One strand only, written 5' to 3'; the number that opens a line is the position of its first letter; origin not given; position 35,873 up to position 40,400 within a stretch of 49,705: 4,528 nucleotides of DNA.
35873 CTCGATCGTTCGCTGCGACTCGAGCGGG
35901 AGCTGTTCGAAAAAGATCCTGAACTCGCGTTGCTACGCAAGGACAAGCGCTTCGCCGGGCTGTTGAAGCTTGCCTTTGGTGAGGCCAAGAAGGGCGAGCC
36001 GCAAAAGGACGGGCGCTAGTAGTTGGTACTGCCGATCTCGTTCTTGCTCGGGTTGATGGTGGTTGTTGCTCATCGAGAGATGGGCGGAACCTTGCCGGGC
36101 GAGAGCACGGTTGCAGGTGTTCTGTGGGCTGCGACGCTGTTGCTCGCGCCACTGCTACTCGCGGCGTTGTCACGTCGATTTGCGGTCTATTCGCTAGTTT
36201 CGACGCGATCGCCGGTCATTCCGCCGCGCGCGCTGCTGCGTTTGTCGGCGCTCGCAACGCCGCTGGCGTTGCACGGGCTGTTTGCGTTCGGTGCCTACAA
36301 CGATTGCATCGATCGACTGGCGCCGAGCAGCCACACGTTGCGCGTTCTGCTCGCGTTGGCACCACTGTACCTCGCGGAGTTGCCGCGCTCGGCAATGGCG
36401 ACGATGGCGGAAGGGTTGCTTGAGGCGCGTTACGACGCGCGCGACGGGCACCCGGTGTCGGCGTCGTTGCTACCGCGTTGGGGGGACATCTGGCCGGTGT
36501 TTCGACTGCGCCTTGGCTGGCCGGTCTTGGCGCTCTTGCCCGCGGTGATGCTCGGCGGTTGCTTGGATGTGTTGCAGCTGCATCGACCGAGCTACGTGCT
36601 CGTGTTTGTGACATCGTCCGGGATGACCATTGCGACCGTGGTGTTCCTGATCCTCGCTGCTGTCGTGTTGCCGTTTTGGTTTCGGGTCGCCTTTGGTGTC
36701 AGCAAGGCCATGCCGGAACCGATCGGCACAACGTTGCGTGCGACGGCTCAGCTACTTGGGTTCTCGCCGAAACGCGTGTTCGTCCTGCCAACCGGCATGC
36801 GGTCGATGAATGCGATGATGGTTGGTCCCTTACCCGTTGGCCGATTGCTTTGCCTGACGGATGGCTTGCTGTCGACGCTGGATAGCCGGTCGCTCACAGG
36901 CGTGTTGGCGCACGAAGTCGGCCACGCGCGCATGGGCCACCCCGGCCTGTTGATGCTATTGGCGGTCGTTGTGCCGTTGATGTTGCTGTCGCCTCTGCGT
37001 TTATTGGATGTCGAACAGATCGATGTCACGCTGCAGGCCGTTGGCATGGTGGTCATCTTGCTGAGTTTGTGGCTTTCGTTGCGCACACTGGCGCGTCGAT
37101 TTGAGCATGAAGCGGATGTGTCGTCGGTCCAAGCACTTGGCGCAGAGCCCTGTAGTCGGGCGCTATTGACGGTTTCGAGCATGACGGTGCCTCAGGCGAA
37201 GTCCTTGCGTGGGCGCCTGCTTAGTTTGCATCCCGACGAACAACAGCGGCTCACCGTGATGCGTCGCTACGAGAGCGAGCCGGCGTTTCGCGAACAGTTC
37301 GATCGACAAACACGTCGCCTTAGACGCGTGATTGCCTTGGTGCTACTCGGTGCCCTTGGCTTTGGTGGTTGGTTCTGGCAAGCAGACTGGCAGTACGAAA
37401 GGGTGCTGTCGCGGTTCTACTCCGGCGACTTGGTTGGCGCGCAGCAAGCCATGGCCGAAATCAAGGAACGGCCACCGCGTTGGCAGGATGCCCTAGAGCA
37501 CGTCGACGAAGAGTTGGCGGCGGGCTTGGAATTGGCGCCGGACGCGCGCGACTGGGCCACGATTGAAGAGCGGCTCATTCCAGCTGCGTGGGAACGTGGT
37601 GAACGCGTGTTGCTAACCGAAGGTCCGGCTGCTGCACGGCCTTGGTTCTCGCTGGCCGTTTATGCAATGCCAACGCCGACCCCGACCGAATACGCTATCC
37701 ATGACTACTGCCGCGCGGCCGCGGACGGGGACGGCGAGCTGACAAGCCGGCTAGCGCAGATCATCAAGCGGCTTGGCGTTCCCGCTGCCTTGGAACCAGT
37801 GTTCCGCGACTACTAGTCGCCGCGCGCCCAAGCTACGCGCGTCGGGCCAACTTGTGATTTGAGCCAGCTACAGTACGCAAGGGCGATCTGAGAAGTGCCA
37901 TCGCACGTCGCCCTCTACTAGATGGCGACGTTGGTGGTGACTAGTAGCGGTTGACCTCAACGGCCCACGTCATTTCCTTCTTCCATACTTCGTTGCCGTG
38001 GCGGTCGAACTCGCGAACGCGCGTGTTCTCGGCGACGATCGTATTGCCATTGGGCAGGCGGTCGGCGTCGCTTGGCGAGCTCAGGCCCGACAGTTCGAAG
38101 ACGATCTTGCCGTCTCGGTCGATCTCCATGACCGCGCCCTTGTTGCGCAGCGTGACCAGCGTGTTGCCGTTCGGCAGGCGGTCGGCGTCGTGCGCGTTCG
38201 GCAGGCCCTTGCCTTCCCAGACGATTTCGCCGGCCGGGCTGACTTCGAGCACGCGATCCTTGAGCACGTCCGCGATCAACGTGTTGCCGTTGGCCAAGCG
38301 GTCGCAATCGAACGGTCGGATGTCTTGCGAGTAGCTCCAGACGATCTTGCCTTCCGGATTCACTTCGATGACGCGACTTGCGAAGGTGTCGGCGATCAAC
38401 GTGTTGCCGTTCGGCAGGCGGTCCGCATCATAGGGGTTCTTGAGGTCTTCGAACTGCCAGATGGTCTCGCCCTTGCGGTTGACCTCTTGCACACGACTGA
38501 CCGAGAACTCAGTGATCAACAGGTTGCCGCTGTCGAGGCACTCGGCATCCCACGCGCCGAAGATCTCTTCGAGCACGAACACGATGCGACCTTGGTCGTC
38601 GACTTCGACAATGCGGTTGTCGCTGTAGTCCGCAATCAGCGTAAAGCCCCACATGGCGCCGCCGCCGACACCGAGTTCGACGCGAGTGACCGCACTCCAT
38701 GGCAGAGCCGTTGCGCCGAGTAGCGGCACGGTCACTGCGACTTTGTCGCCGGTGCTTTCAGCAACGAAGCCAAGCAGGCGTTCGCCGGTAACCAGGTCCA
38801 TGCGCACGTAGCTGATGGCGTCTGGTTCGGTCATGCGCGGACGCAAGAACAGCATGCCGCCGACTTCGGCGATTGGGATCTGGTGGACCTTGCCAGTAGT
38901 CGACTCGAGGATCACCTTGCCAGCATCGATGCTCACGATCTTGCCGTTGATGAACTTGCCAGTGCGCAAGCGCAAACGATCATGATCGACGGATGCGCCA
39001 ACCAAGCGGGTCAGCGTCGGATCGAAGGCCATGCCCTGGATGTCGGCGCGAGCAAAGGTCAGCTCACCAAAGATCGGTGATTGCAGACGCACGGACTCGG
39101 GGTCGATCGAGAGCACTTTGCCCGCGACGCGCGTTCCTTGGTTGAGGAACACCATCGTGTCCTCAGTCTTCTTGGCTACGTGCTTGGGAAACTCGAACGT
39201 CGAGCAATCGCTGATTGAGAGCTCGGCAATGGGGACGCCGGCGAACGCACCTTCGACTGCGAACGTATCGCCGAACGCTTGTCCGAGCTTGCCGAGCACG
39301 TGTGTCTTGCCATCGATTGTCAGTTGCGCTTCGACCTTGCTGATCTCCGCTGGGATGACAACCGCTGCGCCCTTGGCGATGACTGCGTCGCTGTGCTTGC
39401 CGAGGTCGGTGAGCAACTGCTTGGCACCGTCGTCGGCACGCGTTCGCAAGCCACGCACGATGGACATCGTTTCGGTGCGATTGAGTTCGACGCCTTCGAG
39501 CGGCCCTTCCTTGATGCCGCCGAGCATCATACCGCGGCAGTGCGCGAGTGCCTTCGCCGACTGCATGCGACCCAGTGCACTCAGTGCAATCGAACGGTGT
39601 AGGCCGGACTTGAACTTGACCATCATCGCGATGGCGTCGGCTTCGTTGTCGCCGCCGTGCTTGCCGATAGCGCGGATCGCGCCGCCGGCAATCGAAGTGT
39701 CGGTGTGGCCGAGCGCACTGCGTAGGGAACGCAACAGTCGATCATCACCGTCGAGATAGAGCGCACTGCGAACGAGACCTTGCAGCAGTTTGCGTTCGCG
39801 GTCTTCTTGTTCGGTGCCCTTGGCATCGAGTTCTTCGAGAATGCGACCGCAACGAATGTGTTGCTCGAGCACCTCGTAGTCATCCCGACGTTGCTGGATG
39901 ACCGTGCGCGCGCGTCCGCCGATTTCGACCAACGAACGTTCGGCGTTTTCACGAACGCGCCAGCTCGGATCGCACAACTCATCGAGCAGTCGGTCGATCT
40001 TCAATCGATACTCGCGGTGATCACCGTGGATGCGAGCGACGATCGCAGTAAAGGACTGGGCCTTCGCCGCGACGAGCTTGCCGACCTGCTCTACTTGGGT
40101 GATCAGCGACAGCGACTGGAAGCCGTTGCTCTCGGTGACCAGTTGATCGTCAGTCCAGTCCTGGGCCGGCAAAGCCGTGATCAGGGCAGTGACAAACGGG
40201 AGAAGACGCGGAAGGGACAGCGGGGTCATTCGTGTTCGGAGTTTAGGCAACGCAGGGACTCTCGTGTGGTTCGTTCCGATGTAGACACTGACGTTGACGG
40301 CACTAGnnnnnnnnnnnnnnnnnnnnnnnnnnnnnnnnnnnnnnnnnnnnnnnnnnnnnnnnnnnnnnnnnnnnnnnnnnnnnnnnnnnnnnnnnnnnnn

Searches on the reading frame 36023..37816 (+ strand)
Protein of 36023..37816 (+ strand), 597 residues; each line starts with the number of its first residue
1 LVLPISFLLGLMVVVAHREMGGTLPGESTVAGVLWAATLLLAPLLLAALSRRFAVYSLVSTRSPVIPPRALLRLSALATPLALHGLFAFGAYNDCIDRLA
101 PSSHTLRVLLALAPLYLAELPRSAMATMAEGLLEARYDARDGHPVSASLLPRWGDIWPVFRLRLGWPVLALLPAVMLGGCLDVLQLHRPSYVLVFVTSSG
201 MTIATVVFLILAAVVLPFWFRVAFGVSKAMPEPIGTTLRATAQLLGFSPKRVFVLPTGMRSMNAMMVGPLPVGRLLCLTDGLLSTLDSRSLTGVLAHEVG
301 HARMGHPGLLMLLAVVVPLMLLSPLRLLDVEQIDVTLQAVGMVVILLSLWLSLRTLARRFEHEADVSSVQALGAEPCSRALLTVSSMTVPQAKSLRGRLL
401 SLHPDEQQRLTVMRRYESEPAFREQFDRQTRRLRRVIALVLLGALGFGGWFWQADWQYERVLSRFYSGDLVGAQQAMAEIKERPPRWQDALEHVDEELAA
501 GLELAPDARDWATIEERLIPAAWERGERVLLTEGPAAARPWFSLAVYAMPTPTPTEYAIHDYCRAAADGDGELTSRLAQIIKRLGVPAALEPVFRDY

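Call 81: search_protein_families(library=pfam, proteins=[window:36023-37816:+], max_evalue=0.0001)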
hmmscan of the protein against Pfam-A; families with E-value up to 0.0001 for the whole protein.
window:36023-37816:+ (597 aa): 1 family
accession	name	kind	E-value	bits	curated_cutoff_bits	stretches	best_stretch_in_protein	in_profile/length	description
PF01435.24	Peptidase_M48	-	7e-18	65.6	20.3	1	238-415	11-184/186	Peptidase family M48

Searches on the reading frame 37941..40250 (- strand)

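Call 81: search_protein_families(library=pfam, proteins=[window:37941-40250:-], max_evalue=0.0001)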
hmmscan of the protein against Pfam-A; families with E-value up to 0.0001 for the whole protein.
window:37941-40250:- (769 aa): 4 families
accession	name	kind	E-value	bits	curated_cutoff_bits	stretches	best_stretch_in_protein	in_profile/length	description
PF14269.12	Arylsulfotran_2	-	7.3e-12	45.7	27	0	690-720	268-298/301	Arylsulfotransferase (ASST)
PF05935.17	Arylsulfotrans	-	4.8e-08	32.8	24.2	0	628-702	31-110/374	Arylsulfotransferase (ASST)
PF22701.2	Mala_s_1-like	-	7.1e-08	32.9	27.5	0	692-754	96-162/195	Mal s 1 allergenic protein-like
PF13646.12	HEAT_2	-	5.4e-06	27.1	27.7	0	175-237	3-66/88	HEAT repeats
